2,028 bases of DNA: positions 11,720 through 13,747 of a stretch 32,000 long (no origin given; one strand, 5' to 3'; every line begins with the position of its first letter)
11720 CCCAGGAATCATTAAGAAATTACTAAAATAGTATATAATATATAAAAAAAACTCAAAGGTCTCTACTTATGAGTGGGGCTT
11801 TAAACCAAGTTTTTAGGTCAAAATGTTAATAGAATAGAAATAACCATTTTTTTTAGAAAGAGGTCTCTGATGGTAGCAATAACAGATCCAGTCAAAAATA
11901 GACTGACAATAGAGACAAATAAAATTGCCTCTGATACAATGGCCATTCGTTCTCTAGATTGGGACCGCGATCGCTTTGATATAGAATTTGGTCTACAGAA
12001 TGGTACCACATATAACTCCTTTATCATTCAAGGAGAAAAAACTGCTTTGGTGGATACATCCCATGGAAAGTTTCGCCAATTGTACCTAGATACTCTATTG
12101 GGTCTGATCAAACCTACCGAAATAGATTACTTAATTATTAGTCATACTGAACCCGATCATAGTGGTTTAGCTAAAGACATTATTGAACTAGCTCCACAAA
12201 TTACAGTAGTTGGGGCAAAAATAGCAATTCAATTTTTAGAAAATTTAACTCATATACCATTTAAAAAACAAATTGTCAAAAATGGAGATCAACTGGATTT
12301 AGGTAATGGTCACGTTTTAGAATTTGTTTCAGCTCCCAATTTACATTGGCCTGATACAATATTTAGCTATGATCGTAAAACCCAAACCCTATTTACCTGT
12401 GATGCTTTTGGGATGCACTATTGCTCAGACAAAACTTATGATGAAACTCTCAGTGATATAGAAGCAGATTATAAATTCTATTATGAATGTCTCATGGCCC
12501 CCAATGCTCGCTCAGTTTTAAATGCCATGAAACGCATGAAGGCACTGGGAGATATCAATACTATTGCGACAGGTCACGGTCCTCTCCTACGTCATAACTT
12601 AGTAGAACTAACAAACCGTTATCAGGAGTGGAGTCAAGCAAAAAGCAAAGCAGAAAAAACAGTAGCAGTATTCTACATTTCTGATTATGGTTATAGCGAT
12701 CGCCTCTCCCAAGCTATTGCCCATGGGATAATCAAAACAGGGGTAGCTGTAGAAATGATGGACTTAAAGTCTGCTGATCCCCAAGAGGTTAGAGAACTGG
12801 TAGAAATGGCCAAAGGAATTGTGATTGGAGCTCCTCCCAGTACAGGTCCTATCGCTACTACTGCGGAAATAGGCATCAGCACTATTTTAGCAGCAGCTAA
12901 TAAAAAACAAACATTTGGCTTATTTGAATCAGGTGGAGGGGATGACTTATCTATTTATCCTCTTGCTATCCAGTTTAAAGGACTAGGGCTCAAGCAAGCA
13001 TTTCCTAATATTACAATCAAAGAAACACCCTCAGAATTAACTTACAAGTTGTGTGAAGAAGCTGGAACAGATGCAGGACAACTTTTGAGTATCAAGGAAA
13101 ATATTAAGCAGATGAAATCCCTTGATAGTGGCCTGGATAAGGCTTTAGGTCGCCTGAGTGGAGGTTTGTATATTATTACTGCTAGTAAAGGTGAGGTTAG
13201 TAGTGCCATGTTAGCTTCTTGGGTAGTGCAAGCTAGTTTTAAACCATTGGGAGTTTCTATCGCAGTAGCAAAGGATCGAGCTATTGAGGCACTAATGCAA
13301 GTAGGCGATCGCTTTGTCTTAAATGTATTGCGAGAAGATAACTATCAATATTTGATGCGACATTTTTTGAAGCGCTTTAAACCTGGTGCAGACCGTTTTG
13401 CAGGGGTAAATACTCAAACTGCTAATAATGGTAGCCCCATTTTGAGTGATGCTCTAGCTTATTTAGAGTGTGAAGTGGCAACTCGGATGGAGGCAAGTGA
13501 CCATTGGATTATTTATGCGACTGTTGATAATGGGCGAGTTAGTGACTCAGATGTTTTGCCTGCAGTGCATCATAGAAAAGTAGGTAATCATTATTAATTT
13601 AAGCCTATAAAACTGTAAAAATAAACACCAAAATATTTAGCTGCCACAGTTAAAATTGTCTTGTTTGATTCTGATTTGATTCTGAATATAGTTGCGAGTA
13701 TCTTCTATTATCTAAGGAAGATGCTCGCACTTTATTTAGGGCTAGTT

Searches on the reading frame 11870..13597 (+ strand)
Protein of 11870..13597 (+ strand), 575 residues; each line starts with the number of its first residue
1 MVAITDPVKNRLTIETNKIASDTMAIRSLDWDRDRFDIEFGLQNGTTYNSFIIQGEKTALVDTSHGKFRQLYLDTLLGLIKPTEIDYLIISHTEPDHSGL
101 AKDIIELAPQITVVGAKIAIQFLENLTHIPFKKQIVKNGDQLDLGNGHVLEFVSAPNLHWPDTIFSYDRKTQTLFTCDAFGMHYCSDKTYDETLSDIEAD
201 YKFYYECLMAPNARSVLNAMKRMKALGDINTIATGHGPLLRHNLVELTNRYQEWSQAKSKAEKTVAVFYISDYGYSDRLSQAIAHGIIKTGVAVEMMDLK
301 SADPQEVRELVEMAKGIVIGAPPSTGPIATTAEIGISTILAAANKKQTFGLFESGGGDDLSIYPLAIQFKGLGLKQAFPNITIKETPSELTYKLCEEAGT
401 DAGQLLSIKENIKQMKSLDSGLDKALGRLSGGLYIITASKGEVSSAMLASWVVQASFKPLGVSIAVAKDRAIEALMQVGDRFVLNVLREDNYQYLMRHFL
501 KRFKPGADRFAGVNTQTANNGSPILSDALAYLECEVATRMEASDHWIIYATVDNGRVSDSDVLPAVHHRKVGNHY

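Call 9: search_protein_families(library=pfam, proteins=[window:11870-13597:+])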
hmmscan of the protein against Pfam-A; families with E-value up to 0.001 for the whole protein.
window:11870-13597:+ (575 aa): 4 families
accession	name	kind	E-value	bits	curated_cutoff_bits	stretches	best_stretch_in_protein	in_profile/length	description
PF01613.24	Flavin_Reduct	-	1.9e-30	106.4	27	1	427-569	2-146/153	Flavin reductase like domain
PF19583.5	ODP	-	1.3e-21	77.8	27.2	1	50-237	6-194/194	ODP family beta lactamase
PF00753.33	Lactamase_B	-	1.2e-09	38.8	22.7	1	49-183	7-154/196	Metallo-beta-lactamase superfamily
PF00258.30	Flavodoxin_1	-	1.6e-05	25.5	25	1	267-398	1-142/143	Flavodoxin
